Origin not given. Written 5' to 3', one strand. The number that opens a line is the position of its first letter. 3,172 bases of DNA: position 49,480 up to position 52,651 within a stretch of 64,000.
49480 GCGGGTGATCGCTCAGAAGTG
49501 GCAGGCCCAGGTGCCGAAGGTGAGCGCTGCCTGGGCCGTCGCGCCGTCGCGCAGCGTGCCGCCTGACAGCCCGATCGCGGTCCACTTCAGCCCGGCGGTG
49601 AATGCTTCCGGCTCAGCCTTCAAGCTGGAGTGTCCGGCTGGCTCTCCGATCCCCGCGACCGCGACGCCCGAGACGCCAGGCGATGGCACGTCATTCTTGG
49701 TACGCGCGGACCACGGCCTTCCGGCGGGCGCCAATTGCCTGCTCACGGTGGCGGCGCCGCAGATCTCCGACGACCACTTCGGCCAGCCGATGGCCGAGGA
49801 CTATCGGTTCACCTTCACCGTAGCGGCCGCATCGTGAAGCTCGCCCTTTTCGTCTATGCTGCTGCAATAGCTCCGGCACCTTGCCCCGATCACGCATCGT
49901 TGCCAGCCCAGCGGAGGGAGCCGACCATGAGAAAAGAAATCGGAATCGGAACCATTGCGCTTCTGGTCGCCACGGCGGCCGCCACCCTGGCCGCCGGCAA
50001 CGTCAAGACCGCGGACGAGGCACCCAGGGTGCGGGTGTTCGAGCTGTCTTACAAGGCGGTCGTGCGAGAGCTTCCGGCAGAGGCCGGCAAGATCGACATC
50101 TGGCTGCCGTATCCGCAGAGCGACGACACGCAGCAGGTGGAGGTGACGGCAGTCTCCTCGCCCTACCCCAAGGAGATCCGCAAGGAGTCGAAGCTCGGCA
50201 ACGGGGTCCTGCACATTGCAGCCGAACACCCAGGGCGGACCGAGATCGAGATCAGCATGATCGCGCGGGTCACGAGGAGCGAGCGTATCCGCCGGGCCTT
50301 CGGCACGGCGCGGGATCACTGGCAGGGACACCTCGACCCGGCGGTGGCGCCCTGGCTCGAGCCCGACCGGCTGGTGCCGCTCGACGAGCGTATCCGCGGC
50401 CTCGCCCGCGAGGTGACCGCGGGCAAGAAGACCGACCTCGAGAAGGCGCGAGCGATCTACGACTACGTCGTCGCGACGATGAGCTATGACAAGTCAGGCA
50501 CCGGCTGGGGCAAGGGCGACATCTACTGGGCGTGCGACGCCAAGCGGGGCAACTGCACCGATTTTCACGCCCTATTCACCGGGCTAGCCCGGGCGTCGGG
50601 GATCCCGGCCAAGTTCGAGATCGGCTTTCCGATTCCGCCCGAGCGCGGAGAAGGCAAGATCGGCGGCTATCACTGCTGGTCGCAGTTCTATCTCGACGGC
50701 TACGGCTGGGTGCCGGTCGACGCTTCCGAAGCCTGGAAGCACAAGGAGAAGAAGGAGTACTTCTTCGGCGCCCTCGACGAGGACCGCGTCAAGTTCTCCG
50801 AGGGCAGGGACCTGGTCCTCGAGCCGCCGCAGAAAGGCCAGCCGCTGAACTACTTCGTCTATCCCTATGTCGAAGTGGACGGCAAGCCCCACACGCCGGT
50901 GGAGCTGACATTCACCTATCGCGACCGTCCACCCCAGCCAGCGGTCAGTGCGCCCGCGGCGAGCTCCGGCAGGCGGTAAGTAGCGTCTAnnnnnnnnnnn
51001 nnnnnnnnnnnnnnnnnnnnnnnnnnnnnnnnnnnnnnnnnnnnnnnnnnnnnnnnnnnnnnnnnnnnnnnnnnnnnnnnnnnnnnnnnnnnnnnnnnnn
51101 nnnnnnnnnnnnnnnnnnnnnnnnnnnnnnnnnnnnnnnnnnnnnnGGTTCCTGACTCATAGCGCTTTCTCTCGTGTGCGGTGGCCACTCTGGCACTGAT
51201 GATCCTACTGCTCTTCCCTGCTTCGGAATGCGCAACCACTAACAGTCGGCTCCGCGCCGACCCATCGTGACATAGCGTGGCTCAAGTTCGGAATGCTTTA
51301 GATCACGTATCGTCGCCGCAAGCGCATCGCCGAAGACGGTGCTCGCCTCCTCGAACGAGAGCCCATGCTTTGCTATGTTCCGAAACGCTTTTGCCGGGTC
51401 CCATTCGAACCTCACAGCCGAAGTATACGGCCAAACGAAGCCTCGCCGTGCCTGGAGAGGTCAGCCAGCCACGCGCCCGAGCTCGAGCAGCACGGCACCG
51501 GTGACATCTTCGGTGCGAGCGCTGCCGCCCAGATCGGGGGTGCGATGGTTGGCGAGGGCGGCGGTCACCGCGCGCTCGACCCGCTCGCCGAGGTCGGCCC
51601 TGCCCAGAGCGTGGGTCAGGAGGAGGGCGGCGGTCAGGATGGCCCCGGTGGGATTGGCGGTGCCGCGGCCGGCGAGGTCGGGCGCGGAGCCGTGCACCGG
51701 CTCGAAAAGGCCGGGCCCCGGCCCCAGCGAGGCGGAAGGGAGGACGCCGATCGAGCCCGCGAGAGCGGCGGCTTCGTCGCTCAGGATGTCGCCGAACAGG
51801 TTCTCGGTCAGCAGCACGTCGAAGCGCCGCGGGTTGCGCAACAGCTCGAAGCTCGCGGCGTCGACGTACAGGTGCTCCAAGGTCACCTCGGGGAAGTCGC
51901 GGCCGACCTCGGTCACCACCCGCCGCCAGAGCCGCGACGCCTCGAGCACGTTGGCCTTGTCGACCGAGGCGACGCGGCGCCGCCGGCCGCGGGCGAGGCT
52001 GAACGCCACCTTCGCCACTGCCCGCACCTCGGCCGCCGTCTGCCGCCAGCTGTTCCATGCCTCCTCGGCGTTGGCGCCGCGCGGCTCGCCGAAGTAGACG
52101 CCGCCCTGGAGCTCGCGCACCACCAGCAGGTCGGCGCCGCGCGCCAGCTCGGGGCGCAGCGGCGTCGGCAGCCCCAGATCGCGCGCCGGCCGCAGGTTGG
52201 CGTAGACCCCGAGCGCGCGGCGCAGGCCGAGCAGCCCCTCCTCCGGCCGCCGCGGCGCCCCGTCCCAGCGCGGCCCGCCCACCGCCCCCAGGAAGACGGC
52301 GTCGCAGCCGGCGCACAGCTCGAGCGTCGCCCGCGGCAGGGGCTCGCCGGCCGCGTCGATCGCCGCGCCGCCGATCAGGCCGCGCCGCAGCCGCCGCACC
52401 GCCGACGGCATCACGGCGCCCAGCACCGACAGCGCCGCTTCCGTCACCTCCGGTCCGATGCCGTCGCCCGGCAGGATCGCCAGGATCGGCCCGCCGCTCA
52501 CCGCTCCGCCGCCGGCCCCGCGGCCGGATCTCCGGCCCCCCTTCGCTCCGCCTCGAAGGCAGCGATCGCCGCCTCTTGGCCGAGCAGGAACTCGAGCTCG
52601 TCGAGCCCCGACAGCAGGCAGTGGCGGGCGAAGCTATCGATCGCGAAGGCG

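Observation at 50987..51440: BrnT/BrnA-like toxin-antitoxin pair in a low-GC patch with a frameshifted toxin (possible orphaned antitoxin)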

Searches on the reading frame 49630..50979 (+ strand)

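Call 6: search_protein_families(library=ncbifam, proteins=[window:49630-50979:+], max_evalue=1)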
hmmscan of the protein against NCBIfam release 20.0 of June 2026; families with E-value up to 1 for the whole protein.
window:49630-50979:+ (449 aa): 1 family
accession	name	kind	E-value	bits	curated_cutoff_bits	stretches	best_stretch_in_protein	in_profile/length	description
TIGR01751.1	crot-CoA-red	equivalog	0.15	10.8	378.55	1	105-211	201-298/398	crotonyl-CoA carboxylase/reductase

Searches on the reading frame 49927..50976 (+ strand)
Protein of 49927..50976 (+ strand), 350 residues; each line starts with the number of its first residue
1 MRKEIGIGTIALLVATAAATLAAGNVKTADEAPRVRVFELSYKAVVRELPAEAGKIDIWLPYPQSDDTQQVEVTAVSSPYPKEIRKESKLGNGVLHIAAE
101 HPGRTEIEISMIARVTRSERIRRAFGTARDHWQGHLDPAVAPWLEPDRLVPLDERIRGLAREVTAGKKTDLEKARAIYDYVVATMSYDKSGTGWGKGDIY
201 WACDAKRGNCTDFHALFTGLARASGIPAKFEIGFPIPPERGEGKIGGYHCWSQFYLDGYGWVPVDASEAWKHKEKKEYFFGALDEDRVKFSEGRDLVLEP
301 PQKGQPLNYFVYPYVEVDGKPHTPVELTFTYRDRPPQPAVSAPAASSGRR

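Call 22: find_related_loci(query=window:49927-50976:+, collection=genome_contigs, flank=4000)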
Query window:49927-50976:+ (350 aa) in genome_contigs; peptide patterns used: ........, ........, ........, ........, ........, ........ (x = any residue, [..] = any of these).
599 stretches matched a pattern (row limit reached: there are more); 560 encode a relative of the query (tblastn E <= 1e-3); the best 80 are kept; 80 distinct loci.
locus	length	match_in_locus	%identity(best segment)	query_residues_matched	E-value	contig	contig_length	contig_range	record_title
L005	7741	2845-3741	77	37-335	1e-159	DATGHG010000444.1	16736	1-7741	MAG TPA_asm: Thermoanaerobaculia bacterium isolate SMAG_U9774 k141_887996, whole genome shotgun sequence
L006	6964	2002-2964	63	15-335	7e-139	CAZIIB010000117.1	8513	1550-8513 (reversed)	MAG TPA_asm: uncultured Thermoanaerobaculia bacterium isolate SRP214966_co3_65 genome assembly, contig: NODE_14629_lengt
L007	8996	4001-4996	61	1-334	2e-133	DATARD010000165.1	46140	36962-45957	MAG TPA_asm: Thermoanaerobaculia bacterium isolate SMAG_U5484 k141_2045332, whole genome shotgun sequence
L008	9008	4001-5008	60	10-349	2e-133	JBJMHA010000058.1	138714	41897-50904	MAG: Thermoanaerobaculia bacterium isolate H1_16_all_fractions_metab_conc_6_69_19 k255_3029317, whole genome shotgun seq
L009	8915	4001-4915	64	28-333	1e-132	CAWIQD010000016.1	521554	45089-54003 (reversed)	MAG: uncultured Acidobacteriota bacterium isolate MFD01721.bin.1.17 genome assembly, contig: contig_43112, whole genome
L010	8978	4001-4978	57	10-338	1e-124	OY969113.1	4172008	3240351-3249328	MAG: uncultured Acidobacteriota bacterium isolate MFD03399.bin.1.55 genome assembly, chromosome: 1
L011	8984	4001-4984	56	9-338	1e-124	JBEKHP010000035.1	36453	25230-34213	MAG: Candidatus Acidiferrales bacterium isolate SPRUCE 27 SPRUCE_27_35, whole genome shotgun sequence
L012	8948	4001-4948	57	12-338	2e-123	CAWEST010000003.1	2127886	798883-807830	MAG: uncultured Acidobacteriota bacterium isolate MFD03399.bin.1.95 genome assembly, contig: contig_17144, whole genome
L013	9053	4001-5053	56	19-349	1e-118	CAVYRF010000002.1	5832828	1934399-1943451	MAG: uncultured Acidobacteriota bacterium isolate MFD00964.bin.1.74 genome assembly, contig: contig_5274, whole genome s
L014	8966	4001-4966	57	28-339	3e-114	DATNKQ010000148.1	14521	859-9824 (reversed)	MAG TPA_asm: Thermoanaerobaculia bacterium isolate SMAG_U11429 k141_85333, whole genome shotgun sequence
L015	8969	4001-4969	56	10-333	7e-114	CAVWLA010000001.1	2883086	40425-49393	MAG: uncultured Acidobacteriota bacterium isolate MFD09368.bin.1.23 genome assembly, contig: contig_13842, whole genome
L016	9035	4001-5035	50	2-350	5e-110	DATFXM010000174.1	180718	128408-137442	MAG TPA_asm: Blastocatellia bacterium isolate SMAG_U9517 k141_1665999, whole genome shotgun sequence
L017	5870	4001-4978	51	7-333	4e-109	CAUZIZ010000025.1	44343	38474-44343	MAG: Acidobacteria bacterium UBA6911 isolate CB27_Tmax.123 genome assembly, contig: Ga0310121_10000469, whole genome sho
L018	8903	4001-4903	53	34-333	5e-108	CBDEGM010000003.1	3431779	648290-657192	MAG: Acidobacteriota bacterium isolate 63da1ed5-0035-4823-a345-c6a6c0b04f97 genome assembly, contig: contig_3, whole gen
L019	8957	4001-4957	52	17-335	2e-105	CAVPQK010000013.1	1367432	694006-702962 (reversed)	MAG: Bryobacterales bacterium isolate MFD00082.bin.1.148 genome assembly, contig: contig_2739, whole genome shotgun sequ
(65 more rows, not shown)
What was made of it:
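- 49927..50979 (+): Convergent downstream neighbour: a 350-aa transglutaminase-core protein. Its stop is 7 nt from the stop of the partner remnant. 560 homologs found in Acidobacteriota genomes (call 22).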

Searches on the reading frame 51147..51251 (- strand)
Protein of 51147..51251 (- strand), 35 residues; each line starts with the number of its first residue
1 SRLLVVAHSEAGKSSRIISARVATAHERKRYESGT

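Call 5: search_protein_families(library=pfam, proteins=[window:51147-51251:-], max_evalue=1)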
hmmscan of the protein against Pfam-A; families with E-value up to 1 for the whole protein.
seq(35 aa): 1 family
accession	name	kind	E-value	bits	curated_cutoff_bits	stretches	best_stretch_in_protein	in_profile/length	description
PF04365.19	BrnT_toxin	-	8.6e-05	23.2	34.5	1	2-27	52-77/77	Ribonuclease toxin, BrnT, of type II toxin-antitoxin system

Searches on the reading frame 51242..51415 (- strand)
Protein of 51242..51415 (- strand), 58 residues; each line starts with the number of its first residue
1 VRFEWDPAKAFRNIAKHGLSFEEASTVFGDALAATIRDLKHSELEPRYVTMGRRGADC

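Call 5: search_protein_families(library=pfam, proteins=[window:51242-51415:-], max_evalue=1)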
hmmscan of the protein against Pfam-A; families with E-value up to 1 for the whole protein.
seq(58 aa): 2 families
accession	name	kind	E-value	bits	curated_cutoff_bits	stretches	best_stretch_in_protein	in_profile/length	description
PF04365.19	BrnT_toxin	-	3e-14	53.5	34.5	1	5-54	1-49/77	Ribonuclease toxin, BrnT, of type II toxin-antitoxin system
PF20432.4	Xre-like-HTH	-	0.021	15.6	25.8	1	7-29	11-34/63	Antitoxin Xre-like helix-turn-helix domain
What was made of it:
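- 51239..51415 (-): brnT N-terminal fragment: 58 codons plus a premature TAG at 51241..51239. Identical to GenBank HVT58461.1, 'BrnT family toxin'. PF04365 positions 1-49, E 3e-14 (call 5).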

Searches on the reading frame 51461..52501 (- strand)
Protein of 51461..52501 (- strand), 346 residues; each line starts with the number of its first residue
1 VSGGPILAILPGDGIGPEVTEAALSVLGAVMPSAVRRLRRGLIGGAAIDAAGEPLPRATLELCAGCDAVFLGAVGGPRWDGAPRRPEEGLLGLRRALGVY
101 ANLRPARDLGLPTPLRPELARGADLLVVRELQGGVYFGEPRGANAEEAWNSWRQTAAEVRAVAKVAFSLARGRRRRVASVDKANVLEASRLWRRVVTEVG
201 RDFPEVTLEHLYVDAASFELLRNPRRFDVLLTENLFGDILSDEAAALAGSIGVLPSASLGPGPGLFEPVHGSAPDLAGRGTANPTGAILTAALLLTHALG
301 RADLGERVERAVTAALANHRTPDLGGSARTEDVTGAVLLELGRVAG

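Call 6: search_protein_families(library=ncbifam, proteins=[window:51461-52501:-], max_evalue=1)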
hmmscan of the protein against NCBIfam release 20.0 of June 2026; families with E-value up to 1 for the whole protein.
window:51461-52501:- (346 aa): 16 families
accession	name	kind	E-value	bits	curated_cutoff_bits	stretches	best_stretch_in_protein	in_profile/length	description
TIGR00169.1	leuB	equivalog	2.6e-122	408.2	353.2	1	7-337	2-345/349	3-isopropylmalate dehydrogenase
TIGR02088.1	LEU3_arch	subfamily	1.5e-81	274.2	409.8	1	7-337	1-323/324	isopropylmalate/isohomocitrate dehydrogenases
NF002898.0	PRK03437.1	equivalog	1.1e-73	248.6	393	1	7-337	7-341/347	3-isopropylmalate dehydrogenase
NF040626.1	AksF2_Meth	equivalog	8.7e-70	235.6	540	1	7-341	4-330/333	homoisocitrate dehydrogenase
NF040619.1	AksF_Meth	equivalog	2.4e-63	214.3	500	1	8-335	5-341/343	homoisocitrate dehydrogenase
TIGR02089.1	TTC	equivalog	2.5e-62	210.8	470.4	1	7-338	6-349/352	tartrate dehydrogenase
NF006529.0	PRK08997.1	equivalog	2.6e-61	207.4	510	1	7-338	6-332/335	isocitrate dehydrogenase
NF040855.1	iso_homocit_dh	equivalog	3.9e-61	207.2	680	1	8-341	5-319/345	isocitrate--homoisocitrate dehydrogenase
NF006048.0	PRK08194.1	equivalog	5.2e-60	203.4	501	1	7-341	6-349/352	tartrate dehydrogenase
NF006673.0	PRK09222.1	equivalog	2.5e-50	171.9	509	1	7-318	7-311/482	NADP-dependent isocitrate dehydrogenase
TIGR00175.1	mito_nad_idh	equivalog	4e-44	151.1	432.4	1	92-339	85-332/334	isocitrate dehydrogenase (NAD(+))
TIGR02924.1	ICDH_alpha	equivalog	4e-41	141.6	561.35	1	92-316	83-305/473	isocitrate dehydrogenase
TIGR00183.1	prok_nadp_idh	equivalog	3e-28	98.8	567.3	2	205-320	274-388/417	isocitrate dehydrogenase (NADP(+))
NF005036.0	PRK06451.1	equivalog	1.2e-25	90.1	484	2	215-320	277-381/412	NADP-dependent isocitrate dehydrogenase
NF005425.0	PRK07006.1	equivalog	8e-24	84.1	490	2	207-318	276-386/416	NADP-dependent isocitrate dehydrogenase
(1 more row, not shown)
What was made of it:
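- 51461..52501 (-): Upstream neighbour leuB (3-isopropylmalate dehydrogenase), the last gene of a leuC-leuD-leuB run. This is host core DNA at about 73-80% GC. TIGR00169 leuB, E 2.6e-122 (call 6).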
